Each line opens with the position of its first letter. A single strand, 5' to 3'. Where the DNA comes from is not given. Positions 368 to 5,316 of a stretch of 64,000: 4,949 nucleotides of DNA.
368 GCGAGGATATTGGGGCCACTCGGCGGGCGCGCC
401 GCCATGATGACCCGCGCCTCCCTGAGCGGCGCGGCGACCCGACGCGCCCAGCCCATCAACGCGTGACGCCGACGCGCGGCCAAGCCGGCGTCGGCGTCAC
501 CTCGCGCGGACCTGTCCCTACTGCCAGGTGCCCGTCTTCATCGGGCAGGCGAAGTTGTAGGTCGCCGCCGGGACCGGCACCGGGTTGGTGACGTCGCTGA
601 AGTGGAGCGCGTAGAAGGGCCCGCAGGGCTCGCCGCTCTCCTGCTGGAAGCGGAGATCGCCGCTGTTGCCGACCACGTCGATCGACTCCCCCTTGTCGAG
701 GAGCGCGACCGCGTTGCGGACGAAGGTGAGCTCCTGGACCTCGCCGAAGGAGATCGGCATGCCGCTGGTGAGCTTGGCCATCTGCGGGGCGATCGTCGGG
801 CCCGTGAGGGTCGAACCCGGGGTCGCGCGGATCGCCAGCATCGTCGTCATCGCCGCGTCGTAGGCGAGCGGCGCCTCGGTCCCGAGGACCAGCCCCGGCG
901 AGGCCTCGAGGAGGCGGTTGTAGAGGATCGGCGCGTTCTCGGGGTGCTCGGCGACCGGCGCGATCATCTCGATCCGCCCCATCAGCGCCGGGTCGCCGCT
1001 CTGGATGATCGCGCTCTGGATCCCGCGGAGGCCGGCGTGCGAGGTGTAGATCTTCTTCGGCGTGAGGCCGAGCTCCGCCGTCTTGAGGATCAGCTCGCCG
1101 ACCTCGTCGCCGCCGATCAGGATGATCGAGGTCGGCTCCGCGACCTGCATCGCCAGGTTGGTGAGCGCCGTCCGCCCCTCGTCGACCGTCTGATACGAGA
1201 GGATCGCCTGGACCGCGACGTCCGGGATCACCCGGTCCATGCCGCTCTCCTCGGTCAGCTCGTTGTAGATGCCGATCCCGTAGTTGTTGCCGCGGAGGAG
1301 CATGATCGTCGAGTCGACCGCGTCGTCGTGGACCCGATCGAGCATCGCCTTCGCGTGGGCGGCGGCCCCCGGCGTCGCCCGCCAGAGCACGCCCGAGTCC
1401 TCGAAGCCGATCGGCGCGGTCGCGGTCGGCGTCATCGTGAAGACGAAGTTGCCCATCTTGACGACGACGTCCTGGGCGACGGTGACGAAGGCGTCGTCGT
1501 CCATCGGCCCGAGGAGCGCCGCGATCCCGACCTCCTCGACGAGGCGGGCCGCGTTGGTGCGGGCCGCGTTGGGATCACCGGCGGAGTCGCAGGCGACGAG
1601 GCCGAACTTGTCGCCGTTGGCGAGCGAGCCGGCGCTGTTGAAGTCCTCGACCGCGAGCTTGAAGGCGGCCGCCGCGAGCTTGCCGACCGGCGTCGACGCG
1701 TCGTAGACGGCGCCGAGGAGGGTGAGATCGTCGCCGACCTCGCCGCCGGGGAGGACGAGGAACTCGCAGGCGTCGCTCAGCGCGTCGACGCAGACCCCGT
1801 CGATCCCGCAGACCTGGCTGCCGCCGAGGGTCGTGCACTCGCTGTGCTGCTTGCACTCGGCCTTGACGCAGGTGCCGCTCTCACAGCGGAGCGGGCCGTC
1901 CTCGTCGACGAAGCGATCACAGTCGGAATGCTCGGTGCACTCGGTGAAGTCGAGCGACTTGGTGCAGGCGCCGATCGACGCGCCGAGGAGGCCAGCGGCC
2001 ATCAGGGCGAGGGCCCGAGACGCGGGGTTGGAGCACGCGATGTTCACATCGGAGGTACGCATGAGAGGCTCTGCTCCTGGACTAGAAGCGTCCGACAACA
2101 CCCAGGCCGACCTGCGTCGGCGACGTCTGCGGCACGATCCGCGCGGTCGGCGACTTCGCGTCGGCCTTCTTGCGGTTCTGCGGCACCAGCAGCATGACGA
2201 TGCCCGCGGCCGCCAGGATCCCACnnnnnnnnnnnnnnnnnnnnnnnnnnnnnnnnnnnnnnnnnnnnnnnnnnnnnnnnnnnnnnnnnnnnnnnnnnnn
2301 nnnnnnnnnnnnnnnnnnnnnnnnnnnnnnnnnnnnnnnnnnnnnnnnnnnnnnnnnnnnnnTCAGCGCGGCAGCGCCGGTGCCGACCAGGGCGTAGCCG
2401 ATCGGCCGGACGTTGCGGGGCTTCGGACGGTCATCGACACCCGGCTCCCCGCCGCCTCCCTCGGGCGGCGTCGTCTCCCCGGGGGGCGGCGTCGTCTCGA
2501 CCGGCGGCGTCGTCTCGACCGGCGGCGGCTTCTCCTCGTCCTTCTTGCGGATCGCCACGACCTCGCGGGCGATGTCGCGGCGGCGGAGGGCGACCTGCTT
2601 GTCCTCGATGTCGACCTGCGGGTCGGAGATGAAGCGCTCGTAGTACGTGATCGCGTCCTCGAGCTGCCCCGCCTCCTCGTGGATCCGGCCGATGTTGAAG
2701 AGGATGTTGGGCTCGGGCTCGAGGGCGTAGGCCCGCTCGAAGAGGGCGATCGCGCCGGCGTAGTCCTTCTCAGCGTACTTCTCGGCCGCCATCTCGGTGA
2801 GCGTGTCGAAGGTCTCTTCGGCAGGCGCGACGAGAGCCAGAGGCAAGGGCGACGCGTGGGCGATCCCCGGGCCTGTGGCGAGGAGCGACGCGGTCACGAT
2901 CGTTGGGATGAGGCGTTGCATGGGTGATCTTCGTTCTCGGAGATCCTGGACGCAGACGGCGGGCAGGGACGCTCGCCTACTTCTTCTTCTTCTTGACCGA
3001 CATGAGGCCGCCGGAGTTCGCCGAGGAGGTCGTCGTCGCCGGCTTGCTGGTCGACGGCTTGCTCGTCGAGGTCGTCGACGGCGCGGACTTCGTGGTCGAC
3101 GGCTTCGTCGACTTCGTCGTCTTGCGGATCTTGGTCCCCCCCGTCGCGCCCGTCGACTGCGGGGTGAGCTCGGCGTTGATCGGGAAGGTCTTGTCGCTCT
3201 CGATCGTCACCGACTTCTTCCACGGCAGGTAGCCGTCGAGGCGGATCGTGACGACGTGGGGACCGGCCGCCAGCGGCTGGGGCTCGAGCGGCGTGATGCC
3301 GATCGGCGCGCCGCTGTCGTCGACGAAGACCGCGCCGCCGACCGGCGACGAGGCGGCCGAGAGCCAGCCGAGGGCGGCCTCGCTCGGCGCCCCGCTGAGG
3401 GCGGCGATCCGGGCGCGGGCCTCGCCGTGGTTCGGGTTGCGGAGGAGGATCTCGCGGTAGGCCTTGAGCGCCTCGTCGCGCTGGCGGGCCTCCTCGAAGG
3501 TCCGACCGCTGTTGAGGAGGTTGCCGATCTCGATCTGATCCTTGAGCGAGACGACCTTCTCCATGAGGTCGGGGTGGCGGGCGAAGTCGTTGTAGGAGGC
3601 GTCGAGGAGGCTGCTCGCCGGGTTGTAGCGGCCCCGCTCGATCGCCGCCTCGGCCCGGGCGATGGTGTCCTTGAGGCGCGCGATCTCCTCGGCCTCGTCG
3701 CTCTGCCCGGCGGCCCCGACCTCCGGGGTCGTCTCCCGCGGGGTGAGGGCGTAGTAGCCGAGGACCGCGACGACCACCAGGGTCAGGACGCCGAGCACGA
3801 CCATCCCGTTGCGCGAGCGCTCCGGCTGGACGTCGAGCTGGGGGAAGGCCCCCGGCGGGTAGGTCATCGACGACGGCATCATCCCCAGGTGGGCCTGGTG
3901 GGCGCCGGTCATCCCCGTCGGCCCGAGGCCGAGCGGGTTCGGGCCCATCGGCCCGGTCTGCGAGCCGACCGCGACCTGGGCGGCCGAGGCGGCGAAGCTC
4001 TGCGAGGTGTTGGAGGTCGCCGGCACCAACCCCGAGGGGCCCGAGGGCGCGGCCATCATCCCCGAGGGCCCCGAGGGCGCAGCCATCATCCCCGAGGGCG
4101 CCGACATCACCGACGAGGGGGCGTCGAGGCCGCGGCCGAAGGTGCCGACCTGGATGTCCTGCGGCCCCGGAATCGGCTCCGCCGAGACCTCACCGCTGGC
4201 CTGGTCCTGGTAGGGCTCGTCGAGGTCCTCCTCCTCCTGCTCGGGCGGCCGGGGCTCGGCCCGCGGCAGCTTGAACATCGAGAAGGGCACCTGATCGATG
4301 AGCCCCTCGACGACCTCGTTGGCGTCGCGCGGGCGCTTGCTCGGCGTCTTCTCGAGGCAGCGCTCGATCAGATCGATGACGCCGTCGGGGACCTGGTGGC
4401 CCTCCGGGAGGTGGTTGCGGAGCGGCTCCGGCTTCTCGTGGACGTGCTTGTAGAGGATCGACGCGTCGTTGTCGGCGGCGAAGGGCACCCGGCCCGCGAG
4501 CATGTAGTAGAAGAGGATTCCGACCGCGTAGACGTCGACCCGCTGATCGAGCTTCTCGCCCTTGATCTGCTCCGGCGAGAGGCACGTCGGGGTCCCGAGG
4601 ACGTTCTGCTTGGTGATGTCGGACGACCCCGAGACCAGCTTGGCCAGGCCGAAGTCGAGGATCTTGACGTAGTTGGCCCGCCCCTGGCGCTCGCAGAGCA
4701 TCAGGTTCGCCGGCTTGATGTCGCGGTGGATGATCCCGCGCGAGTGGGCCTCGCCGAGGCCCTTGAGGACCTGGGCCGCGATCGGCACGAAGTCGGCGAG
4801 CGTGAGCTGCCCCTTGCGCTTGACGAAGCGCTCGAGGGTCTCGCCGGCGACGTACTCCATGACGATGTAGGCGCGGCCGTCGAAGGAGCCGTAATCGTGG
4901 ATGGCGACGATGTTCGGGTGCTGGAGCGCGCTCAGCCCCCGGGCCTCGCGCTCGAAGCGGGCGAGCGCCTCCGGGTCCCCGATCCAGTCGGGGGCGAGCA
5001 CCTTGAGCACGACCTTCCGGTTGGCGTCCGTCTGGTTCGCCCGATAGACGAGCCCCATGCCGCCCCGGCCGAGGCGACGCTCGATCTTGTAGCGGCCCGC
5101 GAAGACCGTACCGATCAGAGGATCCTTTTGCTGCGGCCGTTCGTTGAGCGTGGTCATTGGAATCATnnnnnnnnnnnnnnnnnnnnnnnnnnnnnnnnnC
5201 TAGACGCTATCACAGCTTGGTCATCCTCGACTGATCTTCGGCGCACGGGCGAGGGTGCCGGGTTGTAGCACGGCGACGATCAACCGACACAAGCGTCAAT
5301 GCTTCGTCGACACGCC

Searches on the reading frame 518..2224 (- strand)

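Call 73: search_protein_families(library=pfam, max_evalue=0.00001, proteins=[window:518-2224:-])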
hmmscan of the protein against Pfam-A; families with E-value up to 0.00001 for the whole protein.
window:518-2224:- (568 aa): 2 families
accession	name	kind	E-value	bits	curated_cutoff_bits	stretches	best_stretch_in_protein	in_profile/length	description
PF13458.12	Peripla_BP_6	-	1.9e-16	61.1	31.7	1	172-486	6-312/343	Periplasmic binding protein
PF01094.35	ANF_receptor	-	1.4e-14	54.4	25.4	1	185-528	3-336/353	Receptor family ligand binding region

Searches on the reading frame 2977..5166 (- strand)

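Call 73: search_protein_families(library=pfam, max_evalue=0.00001, proteins=[window:2977-5166:-])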
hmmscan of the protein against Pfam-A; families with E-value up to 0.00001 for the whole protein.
window:2977-5166:- (729 aa): 4 families
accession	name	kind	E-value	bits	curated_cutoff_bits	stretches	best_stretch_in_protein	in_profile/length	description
PF00069.31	Pkinase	-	3.8e-57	194.1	31.7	1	26-283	1-255/263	Protein kinase domain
PF07714.23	PK_Tyr_Ser-Thr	-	9.9e-36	123.8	23.1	1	27-280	2-250/258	Protein tyrosine and serine/threonine kinase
PF08308.17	PEGA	-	3.7e-10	40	20.8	1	602-669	4-69/71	PEGA domain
PF01636.29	APH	-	2e-08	34.7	23.2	0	40-136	13-106/239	Phosphotransferase enzyme family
